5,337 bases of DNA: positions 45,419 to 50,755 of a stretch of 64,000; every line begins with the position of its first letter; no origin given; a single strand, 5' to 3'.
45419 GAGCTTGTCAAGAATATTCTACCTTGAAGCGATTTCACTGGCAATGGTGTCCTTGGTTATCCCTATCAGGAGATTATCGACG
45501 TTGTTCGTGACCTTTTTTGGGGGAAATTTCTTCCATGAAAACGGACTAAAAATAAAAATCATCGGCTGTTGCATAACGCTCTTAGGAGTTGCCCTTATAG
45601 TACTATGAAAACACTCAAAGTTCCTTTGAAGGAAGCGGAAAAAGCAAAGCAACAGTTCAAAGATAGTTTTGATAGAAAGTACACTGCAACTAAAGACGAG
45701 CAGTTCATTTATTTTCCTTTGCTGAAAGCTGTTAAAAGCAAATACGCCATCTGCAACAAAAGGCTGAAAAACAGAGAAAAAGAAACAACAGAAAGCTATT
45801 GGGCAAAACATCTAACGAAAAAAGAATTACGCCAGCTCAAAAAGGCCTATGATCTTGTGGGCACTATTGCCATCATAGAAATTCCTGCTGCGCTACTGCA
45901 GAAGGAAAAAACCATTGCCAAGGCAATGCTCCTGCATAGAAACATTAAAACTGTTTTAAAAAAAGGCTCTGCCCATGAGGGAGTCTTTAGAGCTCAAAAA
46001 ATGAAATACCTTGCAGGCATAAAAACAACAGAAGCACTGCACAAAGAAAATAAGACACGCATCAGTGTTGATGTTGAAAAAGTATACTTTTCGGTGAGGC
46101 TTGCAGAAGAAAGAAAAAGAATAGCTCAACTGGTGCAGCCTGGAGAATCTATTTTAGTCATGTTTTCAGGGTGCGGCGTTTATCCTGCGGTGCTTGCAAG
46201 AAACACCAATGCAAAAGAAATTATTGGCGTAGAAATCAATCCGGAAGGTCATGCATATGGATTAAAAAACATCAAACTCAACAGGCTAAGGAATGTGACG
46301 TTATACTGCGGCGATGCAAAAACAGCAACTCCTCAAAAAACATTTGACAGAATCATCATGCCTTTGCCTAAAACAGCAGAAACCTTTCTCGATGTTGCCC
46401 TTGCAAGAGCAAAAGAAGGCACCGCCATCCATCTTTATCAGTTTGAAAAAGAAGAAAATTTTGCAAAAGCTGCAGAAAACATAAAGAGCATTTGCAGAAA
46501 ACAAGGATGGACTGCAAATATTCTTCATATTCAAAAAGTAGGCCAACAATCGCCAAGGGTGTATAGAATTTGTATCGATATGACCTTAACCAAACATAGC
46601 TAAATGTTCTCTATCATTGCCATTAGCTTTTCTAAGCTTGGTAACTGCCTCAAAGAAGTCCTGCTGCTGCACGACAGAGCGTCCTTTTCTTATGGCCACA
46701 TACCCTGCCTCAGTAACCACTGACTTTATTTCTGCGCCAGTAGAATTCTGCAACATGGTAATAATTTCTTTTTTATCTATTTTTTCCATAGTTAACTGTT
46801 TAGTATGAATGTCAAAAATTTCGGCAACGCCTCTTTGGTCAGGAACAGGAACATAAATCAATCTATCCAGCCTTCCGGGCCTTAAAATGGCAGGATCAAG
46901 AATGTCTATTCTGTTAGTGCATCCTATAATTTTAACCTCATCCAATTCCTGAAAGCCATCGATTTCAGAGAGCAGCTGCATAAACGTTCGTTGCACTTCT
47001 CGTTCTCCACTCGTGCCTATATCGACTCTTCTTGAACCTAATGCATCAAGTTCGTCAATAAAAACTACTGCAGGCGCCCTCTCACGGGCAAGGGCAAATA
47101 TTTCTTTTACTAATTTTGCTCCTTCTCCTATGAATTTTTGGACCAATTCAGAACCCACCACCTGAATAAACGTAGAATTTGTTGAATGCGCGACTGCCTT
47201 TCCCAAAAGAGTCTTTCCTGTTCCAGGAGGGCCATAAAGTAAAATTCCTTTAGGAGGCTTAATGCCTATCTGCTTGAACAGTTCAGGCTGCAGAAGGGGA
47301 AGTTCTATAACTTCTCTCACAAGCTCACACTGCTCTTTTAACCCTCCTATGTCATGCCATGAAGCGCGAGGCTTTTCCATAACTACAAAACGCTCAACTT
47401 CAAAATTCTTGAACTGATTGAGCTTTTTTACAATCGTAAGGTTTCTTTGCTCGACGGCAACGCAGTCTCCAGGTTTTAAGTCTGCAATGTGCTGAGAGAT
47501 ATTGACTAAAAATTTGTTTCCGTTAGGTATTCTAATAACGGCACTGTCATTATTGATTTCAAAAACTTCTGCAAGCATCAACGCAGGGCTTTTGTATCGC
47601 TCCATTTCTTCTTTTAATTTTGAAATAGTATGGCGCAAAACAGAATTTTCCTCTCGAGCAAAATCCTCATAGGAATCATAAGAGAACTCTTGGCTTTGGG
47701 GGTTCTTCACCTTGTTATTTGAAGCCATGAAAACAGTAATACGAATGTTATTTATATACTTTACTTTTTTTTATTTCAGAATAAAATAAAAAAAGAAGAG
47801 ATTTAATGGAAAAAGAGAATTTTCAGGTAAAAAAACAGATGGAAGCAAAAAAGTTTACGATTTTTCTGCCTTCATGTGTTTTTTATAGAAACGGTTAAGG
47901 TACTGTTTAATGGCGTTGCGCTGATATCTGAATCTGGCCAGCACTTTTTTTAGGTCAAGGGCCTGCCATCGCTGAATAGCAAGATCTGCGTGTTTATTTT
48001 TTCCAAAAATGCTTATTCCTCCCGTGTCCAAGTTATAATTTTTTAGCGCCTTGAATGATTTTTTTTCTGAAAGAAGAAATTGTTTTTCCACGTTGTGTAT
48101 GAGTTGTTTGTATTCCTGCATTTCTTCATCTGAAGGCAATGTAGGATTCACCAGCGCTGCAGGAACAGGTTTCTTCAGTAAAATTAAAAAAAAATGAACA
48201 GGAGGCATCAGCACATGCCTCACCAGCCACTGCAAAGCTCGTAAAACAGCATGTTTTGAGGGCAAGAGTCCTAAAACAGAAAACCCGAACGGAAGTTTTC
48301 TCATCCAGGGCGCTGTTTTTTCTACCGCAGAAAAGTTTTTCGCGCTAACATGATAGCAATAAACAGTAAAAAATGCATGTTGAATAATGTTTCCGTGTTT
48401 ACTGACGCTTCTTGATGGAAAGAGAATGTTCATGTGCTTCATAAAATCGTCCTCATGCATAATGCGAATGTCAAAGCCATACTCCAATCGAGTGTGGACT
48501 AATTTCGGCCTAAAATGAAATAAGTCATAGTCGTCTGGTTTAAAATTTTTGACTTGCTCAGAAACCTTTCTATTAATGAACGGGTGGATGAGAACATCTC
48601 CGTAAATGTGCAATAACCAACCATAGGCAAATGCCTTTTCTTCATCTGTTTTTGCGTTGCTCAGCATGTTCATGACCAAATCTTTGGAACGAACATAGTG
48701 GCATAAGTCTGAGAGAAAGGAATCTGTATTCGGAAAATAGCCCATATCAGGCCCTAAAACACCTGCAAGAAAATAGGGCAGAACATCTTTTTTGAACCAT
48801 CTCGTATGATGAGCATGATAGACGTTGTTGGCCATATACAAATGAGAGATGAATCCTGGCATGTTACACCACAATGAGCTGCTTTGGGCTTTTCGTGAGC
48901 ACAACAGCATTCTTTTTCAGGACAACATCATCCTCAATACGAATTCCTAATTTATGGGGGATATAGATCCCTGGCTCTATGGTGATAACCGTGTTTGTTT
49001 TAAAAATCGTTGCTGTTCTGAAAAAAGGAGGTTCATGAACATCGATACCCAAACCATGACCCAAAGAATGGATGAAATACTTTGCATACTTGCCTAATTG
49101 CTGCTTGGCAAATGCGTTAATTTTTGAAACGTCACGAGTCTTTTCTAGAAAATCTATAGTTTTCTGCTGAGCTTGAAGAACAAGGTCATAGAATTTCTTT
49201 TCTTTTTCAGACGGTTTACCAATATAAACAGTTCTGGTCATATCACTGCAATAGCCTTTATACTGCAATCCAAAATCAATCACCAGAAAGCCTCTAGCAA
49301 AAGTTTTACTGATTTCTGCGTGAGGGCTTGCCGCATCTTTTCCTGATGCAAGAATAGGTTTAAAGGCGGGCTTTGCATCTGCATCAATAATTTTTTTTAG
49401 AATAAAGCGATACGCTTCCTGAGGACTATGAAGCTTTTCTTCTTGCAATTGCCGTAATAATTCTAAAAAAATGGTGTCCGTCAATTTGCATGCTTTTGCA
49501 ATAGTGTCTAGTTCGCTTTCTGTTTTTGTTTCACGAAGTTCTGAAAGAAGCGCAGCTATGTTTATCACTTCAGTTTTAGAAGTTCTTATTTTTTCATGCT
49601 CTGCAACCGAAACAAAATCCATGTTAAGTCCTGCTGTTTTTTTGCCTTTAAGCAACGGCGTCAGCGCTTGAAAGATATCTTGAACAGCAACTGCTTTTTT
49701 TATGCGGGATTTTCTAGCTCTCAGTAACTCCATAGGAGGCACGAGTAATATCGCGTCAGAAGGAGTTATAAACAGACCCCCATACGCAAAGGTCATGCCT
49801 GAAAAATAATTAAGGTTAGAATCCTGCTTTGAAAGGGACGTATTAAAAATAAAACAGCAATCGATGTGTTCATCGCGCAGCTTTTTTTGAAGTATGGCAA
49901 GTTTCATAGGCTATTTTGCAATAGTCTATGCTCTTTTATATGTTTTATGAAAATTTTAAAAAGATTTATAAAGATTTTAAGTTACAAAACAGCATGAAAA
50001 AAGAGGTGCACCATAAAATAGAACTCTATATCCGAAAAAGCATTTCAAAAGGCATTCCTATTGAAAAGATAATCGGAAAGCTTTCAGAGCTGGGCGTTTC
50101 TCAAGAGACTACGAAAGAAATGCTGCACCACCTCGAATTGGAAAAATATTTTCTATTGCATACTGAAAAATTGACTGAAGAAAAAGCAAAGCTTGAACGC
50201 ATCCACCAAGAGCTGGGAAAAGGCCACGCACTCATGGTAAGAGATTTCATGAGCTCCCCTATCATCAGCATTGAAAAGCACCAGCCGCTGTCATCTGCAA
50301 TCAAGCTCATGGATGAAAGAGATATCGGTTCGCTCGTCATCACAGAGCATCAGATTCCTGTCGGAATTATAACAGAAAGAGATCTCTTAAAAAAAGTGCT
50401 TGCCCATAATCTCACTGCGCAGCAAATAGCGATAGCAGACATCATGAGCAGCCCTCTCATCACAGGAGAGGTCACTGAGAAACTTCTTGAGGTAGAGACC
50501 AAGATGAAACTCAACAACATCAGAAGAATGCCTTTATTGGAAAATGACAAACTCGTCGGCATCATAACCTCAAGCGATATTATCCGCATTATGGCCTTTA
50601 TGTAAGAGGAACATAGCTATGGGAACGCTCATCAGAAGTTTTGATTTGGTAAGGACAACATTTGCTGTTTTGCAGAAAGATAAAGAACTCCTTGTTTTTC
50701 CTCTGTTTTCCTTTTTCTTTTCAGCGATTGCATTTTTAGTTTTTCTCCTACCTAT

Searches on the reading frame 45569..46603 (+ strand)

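Call 66: search_protein_families(library=pfam, proteins=[window:45569-46603:+], max_evalue=0.0001)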
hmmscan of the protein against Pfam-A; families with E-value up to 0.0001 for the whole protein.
window:45569-46603:+ (344 aa): 3 families
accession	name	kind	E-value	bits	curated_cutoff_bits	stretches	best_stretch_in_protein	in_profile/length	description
PF02475.24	TRM5-TYW2_MTfase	-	1.6e-43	148.9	28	1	157-313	2-160/164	TRM5/TYW2 methyltransferase domain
PF25133.1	TYW2_N_2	-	7.8e-16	58.4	27.7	1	79-151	6-77/79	TYW2 N-terminal domain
PF01135.25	PCMT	-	5.3e-05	23.5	20.3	0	189-264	71-148/210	Protein-L-isoaspartate(D-aspartate) O-methyltransferase (PCMT)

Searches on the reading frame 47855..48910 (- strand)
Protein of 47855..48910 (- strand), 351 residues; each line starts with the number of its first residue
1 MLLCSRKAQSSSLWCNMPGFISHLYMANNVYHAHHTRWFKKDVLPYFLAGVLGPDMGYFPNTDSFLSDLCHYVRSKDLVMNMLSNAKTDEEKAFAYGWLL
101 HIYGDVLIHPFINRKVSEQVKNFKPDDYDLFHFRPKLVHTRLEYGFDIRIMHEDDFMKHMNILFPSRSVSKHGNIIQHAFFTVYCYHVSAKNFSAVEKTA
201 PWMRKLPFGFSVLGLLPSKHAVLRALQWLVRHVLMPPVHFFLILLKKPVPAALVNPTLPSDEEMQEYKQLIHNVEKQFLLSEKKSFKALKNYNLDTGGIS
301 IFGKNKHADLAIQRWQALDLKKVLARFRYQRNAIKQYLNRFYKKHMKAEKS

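Call 66: search_protein_families(library=pfam, proteins=[window:47855-48910:-], max_evalue=0.0001)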
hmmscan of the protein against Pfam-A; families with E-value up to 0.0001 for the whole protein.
window:47855-48910:- (351 aa): 1 family
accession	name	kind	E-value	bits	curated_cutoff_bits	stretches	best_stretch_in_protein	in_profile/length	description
PF00882.24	Zn_dep_PLPC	-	1.7e-11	44.8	26.8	1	23-160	2-128/167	Zinc dependent phospholipase C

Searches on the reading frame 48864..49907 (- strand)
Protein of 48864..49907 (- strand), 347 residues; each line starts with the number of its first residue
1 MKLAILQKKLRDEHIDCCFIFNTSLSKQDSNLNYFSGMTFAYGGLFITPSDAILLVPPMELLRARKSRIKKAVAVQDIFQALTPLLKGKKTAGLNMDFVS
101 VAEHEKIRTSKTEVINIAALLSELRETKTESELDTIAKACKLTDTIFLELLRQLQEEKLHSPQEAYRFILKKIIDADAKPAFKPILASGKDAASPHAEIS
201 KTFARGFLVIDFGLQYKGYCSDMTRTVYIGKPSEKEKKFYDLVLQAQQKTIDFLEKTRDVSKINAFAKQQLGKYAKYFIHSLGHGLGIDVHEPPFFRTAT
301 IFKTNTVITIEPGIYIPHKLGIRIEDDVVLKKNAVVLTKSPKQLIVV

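Call 66: search_protein_families(library=pfam, proteins=[window:48864-49907:-], max_evalue=0.0001)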
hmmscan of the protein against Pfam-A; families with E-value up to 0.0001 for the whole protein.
window:48864-49907:- (347 aa): 2 families
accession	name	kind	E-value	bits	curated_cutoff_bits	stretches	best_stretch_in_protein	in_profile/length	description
PF00557.29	Peptidase_M24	-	7.8e-47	160.2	23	1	136-331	3-207/208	Metallopeptidase family M24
PF01321.24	Creatinase_N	-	3e-14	54.1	22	1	4-126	3-127/128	Creatinase/Prolidase N-terminal domain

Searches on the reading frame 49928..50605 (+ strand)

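Call 66: search_protein_families(library=pfam, proteins=[window:49928-50605:+], max_evalue=0.0001)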
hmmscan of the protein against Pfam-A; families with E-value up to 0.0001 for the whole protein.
window:49928-50605:+ (225 aa): 1 family
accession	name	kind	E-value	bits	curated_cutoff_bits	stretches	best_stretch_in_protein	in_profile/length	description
PF00571.33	CBS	-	7.7e-25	87.4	24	2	104-157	1-55/57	CBS domain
